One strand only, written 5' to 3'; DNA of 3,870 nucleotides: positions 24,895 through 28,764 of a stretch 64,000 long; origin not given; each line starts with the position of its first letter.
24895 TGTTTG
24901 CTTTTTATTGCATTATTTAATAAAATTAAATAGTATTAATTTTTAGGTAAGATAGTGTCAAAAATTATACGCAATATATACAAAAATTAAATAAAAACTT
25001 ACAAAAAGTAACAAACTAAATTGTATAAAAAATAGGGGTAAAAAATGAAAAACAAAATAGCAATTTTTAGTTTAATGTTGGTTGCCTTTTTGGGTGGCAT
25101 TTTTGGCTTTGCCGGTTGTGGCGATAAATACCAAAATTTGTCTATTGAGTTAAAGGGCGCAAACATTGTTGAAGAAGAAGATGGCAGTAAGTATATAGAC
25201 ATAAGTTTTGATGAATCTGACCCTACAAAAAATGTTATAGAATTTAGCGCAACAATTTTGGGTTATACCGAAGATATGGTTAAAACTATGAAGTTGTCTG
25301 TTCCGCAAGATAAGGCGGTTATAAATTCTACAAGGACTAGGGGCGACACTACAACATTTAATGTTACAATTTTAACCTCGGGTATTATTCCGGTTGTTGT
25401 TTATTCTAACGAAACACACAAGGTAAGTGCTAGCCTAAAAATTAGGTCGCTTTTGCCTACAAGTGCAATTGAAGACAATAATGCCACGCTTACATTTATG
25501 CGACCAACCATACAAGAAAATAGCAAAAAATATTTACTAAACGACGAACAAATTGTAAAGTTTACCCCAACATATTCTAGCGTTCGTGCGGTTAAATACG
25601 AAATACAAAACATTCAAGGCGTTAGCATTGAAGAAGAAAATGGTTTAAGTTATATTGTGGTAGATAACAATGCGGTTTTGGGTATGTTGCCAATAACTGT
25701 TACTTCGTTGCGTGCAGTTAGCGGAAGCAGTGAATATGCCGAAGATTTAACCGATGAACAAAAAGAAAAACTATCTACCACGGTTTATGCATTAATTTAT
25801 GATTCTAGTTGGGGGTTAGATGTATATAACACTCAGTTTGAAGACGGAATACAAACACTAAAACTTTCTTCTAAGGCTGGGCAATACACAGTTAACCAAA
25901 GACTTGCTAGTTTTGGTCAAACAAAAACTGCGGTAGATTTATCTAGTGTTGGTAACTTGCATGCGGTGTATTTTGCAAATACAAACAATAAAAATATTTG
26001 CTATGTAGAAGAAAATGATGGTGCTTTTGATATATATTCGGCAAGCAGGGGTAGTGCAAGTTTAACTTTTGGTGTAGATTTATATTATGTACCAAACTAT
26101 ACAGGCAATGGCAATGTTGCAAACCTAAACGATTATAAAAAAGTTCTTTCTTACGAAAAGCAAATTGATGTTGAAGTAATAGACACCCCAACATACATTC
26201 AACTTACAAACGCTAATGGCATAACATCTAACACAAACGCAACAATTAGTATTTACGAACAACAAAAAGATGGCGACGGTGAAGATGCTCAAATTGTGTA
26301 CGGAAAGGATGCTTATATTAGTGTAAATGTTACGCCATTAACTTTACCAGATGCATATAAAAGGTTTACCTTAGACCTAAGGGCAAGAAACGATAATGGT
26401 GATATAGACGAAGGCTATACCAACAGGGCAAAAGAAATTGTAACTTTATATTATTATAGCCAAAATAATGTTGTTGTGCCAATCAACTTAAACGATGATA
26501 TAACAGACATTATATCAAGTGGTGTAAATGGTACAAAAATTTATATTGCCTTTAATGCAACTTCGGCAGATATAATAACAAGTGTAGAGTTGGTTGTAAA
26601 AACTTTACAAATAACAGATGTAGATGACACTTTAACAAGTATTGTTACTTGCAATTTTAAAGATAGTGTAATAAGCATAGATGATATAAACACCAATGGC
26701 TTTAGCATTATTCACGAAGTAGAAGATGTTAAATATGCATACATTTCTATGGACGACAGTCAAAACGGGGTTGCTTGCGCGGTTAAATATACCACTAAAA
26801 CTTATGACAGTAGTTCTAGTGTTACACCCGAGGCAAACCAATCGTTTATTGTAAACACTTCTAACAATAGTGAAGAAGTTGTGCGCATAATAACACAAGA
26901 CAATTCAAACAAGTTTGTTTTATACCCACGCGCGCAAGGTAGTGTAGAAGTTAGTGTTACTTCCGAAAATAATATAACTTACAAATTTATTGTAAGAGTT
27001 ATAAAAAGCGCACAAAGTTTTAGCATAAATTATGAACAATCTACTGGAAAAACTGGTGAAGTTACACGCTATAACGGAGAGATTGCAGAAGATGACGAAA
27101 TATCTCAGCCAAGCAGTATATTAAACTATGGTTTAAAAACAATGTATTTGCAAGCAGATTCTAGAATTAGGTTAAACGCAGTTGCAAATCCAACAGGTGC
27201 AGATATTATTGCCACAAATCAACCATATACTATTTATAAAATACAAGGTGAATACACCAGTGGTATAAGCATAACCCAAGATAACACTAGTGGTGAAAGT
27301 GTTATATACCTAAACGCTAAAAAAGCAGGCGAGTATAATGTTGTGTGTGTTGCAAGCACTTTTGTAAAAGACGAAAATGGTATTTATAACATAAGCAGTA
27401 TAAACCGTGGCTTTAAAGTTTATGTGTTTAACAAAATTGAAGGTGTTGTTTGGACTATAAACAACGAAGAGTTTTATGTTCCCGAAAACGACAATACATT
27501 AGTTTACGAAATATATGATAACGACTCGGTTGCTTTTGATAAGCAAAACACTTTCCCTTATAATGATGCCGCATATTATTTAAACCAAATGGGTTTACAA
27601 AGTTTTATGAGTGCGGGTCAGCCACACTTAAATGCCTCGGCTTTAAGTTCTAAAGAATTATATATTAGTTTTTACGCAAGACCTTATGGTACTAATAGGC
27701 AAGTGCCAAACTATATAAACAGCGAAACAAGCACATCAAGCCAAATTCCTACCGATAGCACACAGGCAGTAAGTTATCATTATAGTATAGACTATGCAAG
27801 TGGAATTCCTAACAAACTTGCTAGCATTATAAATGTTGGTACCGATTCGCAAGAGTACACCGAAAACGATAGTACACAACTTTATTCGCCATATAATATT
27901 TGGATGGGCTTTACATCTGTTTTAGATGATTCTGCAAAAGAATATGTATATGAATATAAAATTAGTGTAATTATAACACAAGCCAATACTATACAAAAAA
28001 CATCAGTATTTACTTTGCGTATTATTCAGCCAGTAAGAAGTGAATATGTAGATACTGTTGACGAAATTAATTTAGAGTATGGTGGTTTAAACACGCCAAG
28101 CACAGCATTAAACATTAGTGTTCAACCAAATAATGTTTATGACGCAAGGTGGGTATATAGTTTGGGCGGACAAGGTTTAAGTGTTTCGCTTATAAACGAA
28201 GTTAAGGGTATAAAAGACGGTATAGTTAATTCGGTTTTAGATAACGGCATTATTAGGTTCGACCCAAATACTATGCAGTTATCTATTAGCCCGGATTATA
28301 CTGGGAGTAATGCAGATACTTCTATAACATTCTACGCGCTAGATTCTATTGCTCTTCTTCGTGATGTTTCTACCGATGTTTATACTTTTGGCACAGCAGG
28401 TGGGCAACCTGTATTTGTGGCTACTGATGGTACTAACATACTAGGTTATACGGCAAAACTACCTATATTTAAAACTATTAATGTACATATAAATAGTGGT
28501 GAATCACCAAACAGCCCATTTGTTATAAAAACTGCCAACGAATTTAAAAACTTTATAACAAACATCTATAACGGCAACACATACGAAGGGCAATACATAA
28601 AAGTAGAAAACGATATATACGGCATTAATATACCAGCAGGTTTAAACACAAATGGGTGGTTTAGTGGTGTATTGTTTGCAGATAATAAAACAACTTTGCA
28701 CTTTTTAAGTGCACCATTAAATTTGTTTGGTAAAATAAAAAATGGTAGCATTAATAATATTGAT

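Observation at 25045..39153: Single 14.1-kb ORF encoding a 4702-aa lipoprotein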

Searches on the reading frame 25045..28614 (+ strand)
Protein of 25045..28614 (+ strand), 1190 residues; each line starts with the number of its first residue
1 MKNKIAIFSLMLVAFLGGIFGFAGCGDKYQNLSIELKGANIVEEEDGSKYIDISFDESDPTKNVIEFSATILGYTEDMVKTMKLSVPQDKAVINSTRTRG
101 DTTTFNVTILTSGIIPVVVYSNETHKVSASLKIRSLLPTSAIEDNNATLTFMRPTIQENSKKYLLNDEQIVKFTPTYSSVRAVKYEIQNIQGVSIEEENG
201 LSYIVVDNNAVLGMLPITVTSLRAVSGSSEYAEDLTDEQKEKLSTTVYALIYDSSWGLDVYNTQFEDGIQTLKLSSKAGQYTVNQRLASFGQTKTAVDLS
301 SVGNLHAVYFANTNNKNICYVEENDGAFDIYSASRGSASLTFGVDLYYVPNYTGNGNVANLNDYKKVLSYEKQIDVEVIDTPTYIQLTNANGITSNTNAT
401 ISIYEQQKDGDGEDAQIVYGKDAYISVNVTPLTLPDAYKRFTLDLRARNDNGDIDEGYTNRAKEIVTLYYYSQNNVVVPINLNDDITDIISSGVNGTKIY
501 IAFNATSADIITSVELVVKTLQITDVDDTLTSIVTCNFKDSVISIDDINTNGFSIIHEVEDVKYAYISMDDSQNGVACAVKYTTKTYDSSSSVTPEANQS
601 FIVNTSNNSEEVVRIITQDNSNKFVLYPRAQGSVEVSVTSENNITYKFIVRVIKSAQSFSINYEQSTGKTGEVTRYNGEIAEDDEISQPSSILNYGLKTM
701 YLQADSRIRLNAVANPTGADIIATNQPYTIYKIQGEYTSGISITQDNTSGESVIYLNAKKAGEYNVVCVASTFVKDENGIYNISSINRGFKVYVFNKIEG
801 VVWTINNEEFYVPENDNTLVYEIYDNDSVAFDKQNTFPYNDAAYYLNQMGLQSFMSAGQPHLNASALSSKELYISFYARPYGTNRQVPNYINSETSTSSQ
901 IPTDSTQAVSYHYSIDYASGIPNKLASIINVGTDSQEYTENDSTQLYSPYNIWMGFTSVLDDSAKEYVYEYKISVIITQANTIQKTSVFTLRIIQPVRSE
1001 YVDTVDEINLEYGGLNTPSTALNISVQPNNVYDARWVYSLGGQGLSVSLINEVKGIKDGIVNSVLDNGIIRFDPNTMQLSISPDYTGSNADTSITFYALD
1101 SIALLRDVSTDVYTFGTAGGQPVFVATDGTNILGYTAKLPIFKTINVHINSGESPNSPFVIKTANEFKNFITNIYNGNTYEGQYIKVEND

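Call 42: search_protein_representatives(protein=window:25045-28614:+)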
Query: 1190 residues. Proteins with E-value up to 0.001 (for the whole library): 7; up to 1e-10: 6; up to 1e-30: 6. The best 7 are listed.
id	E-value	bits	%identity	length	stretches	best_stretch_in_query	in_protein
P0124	0.0e+00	2589.6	100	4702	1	1-1190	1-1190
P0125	6.3e-212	723.1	40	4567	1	1-1188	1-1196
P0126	1.0e-187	643.0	38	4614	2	15-1129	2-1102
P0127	1.5e-91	324.5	42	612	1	1-437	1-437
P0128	1.0e-50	189.4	45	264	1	343-597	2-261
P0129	3.2e-35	138.0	43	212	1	1-177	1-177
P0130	7.7e-04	34.1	53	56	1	1-36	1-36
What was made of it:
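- Full-length orthologues exist (call 42).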

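Call 43: list_cluster_members(proteins=[P0124, P0125, P0126, P0127, P0016])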
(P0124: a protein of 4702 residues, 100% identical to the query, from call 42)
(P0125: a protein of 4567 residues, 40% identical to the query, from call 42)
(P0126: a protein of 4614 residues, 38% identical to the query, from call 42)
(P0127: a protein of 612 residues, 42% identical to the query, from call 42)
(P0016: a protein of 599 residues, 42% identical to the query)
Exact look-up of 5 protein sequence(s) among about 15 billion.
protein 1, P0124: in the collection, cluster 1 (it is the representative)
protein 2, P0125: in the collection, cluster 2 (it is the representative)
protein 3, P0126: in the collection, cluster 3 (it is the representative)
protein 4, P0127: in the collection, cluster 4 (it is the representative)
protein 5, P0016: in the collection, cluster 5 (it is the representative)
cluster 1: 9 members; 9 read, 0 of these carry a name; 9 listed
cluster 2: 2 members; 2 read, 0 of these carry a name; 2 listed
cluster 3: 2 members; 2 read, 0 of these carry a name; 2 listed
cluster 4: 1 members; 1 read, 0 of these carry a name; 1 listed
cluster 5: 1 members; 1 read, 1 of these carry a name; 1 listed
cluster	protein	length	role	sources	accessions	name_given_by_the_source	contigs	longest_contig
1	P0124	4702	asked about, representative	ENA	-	-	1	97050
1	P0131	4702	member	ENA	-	-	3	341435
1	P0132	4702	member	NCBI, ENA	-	-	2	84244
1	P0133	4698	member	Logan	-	-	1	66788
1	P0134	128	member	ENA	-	-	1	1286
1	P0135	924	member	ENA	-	-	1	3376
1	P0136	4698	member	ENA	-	-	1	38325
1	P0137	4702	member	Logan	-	-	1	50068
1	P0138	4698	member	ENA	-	-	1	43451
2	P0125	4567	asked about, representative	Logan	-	-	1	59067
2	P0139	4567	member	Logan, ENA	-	-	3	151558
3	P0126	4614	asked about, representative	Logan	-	-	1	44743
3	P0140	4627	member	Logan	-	-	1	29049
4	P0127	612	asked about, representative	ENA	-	-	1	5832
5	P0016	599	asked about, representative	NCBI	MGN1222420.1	MAG: hypothetical protein ACI4TT_04225, partial [Christensenellales bacterium]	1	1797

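Call 56: find_encoding_contigs(protein=P0139, flank=10000, max_places=3)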
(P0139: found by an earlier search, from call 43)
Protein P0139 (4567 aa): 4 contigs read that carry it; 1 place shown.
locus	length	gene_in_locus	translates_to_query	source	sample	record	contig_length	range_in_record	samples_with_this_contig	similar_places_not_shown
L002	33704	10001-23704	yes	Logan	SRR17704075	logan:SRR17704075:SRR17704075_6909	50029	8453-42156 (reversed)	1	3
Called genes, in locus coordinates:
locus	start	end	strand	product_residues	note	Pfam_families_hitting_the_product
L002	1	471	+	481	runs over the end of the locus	-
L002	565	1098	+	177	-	PF17032:Zn_ribbon_15 (faint), PF13240:Zn_Ribbon_1 (weak)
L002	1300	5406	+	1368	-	-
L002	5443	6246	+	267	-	-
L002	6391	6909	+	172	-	PF04014:MazE_antitoxin, PF15714:SpoVT_C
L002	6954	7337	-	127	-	-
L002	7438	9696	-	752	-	PF00724:Oxidored_FMN, PF01946:Thi4 (faint), PF13434:Lys_Orn_oxgnase (faint), PF01266:DAO (faint), PF03486:HI0933_like (faint), PF07992:Pyr_redox_2, PF13450:NAD_binding_8 (weak), PF00070:Pyr_redox (weak), +1 more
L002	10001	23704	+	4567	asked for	-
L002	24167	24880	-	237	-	PF10502:Peptidase_S26, PF00717:Peptidase_S24 (faint)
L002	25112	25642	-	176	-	PF00719:Pyrophosphatase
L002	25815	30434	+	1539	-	-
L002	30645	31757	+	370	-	-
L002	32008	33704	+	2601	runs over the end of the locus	-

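Call 57: find_encoding_contigs(protein=P0131, flank=10000, max_places=3)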
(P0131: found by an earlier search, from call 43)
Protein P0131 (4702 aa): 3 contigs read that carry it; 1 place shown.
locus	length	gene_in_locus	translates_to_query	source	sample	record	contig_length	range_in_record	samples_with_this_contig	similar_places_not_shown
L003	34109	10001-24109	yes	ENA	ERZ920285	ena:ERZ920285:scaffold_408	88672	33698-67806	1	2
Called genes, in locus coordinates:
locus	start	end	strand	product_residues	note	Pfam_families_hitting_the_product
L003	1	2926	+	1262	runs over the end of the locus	-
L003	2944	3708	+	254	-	-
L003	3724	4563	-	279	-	PF01261:AP_endonuc_2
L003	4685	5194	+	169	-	PF04014:MazE_antitoxin, PF15714:SpoVT_C (faint)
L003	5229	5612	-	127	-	PF03703:bPH_2 (weak)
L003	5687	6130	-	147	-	PF01989:AcnX_swivel_put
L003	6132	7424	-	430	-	PF04412:AcnX, PF28403:AcnX_2nd, PF28406:AcnX_3rd (weak)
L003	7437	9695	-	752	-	PF00724:Oxidored_FMN, PF01946:Thi4 (faint), PF13434:Lys_Orn_oxgnase (faint), PF13738:Pyr_redox_3 (faint), PF01266:DAO (faint), PF07992:Pyr_redox_2, PF13450:NAD_binding_8 (weak), PF00070:Pyr_redox, +1 more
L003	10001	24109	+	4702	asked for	-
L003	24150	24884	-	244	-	PF10502:Peptidase_S26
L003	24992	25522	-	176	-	PF00719:Pyrophosphatase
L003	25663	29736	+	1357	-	-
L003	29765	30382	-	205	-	PF02915:Rubrerythrin, PF21349:RUBY_RBDX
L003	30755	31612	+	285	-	-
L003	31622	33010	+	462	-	-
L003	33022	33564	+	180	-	-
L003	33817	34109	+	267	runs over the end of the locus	-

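Call 66: predict_structure(alignment_id=A4)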
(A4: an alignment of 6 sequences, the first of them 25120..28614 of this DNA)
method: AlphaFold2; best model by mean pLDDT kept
length: 1165 residues; sequences in the alignment: 6
mean_pLDDT: 61.8   pTM: 0.39
mean pLDDT of the five models: 61.8, 53.1, 52.6, 51.5, 45.7
residues with pLDDT >= 90: 1; 70-90: 495; 50-70: 299; < 50: 370
segments of 3 or more residues with pLDDT < 50: 112-121, 142-145, 153-156, 199-207, 384-391, 564-569, 656-662, 700-702, 724-726, 780-783, 798-851, 853-944, 969-1011, 1014-1020, 1024-1045, 1060-1127, 1146-1157, 1163-1165
pLDDT, mean of each block of 10 residues (from residue 1): 63 70 69 71 79 71 79 81 74 76 74 44 68 74 50 56 82 75 83 64 46 63 79 75 67 73 74 74 88 84 82 88 75 71 85 71 79 78 51 66 78 81 73 76 76 70 68 80 67 74 73 78 80 78 82 82 50 71 73 79 85 80 83 77 71 56 60 76 76 59 62 69 61 76 76 70 73 55 51 52 32 27 27 24 36 39 33 28 34 31 29 29 41 40 51 53 55 42 43 41 38 48 44 27 46 52 44 46 46 40 38 40 49 57 49 47 49
secondary structure, 60 per line:
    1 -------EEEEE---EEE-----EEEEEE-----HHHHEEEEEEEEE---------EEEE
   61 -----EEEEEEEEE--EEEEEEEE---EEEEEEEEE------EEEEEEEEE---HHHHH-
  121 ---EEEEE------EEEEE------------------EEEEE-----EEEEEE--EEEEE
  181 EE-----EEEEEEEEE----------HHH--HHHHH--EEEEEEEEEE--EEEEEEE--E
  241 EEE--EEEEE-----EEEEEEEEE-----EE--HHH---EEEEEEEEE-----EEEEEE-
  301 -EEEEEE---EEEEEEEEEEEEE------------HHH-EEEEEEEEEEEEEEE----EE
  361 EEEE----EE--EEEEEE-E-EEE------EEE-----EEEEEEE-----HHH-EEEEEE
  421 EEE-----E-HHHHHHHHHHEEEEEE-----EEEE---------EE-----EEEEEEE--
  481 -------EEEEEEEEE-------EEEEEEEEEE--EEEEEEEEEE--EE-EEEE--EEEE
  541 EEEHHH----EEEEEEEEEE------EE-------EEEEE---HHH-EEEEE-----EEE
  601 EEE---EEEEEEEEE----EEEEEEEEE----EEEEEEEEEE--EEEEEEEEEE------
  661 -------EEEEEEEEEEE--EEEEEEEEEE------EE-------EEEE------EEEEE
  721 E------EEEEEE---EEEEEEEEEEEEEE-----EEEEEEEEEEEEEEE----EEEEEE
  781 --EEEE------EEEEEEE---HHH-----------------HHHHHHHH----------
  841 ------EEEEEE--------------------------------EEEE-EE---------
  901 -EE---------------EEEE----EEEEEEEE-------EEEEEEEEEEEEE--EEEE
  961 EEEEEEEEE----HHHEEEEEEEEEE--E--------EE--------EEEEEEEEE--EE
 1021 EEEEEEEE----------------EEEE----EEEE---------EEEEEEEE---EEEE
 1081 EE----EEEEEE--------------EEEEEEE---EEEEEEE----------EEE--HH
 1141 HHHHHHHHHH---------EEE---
elements in order (helices of 4 or more, strands of 3 or more residues): E8-12 E16-18 E24-29 H35-38 E39-47 E57-60 E66-74 E77-84 E88-96 E103-111 H115-119 E124-128 E135-139 E158-162 E168-173 E176-182 E188-196 H212-216 E219-228 E231-237 E240-243 E246-250 E256-264 E280-288 E294-299 E302-307 E311-323 E340-354 E359-364 E373-378 E382-384 E391-393 E399-405 E415-423 H431-440 E441-446 E452-455 E472-478 E488-496 E504-513 E516-525 E531-534 E537-543 E551-560 E576-580 E588-592 E598-603 E607-615 E620-628 E633-642 E645-654 E668-678 E681-690 E706-709 E716-721 E728-733 E737-750 E756-770 E775-780 E783-786 E793-799 H823-830 E847-852 E885-888 E919-922 E927-934 E942-954 E957-969 E977-986 E1008-1016 E1019-1028 E1045-1048 E1053-1056 E1066-1073 E1077-1082 E1087-1092 E1107-1113 E1117-1123 E1134-1136 H1139-1150 E1160-1162
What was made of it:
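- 25120..27489 (+): Array of about seven Ig-like beta-sandwich domains (aa 26-~815). AlphaFold2 pLDDT 70-85, all-beta (call 66).
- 27490..28506 (+): Unresolved, family-specific region (aa 816-1154). pLDDT below 50 (call 66).
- The N-terminal model rests on a six-row alignment and has a mean pLDDT of 61.8 (call 66).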

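Call 69: fold_search(model_id=the predicted structure, library=pdb)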
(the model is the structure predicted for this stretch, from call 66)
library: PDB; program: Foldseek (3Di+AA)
matches with E <= 10: 1634; with E <= 0.001: 261
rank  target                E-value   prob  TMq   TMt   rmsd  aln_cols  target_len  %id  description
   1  7r5k_10               1.4e-20  1.00  0.15  0.11  36.4      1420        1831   10  Human nuclear pore complex (constricted) (released 2022-06-22)
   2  9hcj_10               2.0e-19  1.00  0.13  0.09  29.4      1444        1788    9  D. discoideum nuclear pore complex (released 2024-12-25)
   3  4aq1_A                6.1e-16  1.00  0.09  0.14  47.9       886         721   11  Structure of the SbsB S-layer protein of Geobacillus stearothermophilus PV72p2 in complex with nanobody KB6 (released 2012-06-13)
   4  3b43                  6.6e-15  1.00  0.13  0.21  18.6       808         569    7  I-band fragment I65-I70 from titin (released 2008-01-22)
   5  9g93_A                1.1e-14  1.00  0.11  0.17  43.3       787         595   10  CryoET structure of the in vitro grown Bacillus anthracis Sap S-layer (released 2024-12-18)
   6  9ijj_4G               5.6e-14  1.00  0.09  0.03  52.3      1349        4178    8  In situ structure of the central apparatus in mouse sperm axoneme. (released 2025-06-04)
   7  4aq1_C                7.1e-14  1.00  0.10  0.16  42.3       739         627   12  Structure of the SbsB S-layer protein of Geobacillus stearothermophilus PV72p2 in complex with nanobody KB6 (released 2012-06-13)
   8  8opr_A                9.5e-14  1.00  0.10  0.15  44.5       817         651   12  Structure of the EA1 surface layer of Bacillus anthracis (released 2023-11-08)
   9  1l3w                  3.6e-13  1.00  0.10  0.17  22.1       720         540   10  C-cadherin Ectodomain (released 2002-04-26)
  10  3q2w_A                4.1e-13  1.00  0.11  0.18  21.7       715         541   10  Crystal structure of mouse N-cadherin ectodomain (released 2011-02-23)
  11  9ijj_4H               6.3e-13  1.00  0.08  0.03  52.7      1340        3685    8  In situ structure of the central apparatus in mouse sperm axoneme. (released 2025-06-04)
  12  7a7d_a                9.3e-13  1.00  0.11  0.18  20.6       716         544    9  Cadherin fit into cryo-ET map (released 2020-12-23)
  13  5erd_B                9.3e-13  1.00  0.09  0.14  22.5       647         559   12  Crystal structure of human Desmoglein-2 ectodomain (released 2016-06-22)
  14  6e6b_A                1.4e-12  1.00  0.10  0.15  26.6       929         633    8  Crystal structure of the Protocadherin GammaB4 extracellular domain (released 2019-04-10)
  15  7stz_C                2.0e-12  1.00  0.11  0.18  20.7       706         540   11  Crystal Structure of Human E-cadherin EC1-5 bound by mouse monoclonal antibody Fab mAb-1_19A11 (released 2022-01-26)
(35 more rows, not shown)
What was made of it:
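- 25120..27489 (+): Foldseek matches Ig-domain arrays at E 1e-20 to 1e-9 (call 69).
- Closest known: Giant Ig-repeat adhesins. Same: The N-terminal ~800 aa are predicted to be a string of beta-sandwich domains that match these arrays (call 69).
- The model of aa 26-~815 matches Ig-domain arrays, including S-layer proteins and RTX adhesins (calls 66, 69). The N-terminal model matches the Ig-like arrays of S-layer proteins SbsB, Sap, EA1 and SbsC (call 69).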

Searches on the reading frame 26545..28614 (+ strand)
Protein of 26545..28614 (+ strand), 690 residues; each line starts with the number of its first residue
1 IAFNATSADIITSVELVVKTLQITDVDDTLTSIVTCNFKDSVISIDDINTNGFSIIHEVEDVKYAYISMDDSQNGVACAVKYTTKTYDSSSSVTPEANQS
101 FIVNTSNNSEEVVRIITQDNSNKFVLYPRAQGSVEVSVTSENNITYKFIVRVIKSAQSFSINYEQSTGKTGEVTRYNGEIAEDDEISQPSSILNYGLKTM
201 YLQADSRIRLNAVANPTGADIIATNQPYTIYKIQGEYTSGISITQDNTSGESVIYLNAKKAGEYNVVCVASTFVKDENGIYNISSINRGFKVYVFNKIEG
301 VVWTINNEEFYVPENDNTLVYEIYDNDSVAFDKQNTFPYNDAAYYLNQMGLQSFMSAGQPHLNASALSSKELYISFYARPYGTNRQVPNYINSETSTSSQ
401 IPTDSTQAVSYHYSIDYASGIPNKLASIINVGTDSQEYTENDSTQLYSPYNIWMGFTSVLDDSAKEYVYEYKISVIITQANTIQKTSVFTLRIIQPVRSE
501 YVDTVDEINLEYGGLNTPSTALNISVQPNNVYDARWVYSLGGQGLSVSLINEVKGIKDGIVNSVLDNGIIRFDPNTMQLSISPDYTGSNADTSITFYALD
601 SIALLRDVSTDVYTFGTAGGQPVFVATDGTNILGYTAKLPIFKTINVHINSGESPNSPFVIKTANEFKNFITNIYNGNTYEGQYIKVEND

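Call 32: search_protein_families(library=pfam, proteins=[window:26545-28614:+], max_evalue=10)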
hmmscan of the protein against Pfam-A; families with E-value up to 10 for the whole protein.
window:26545-28614:+ (690 aa): 2 families
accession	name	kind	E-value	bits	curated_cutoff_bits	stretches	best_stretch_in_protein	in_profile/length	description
PF10298.14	WhiA_N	-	0.039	14.5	23.4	1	467-498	46-77/86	WhiA N-terminal LAGLIDADG-like domain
PF00630.25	Filamin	-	0.32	12.3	26.9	1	94-148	18-66/93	Filamin/ABP280 repeat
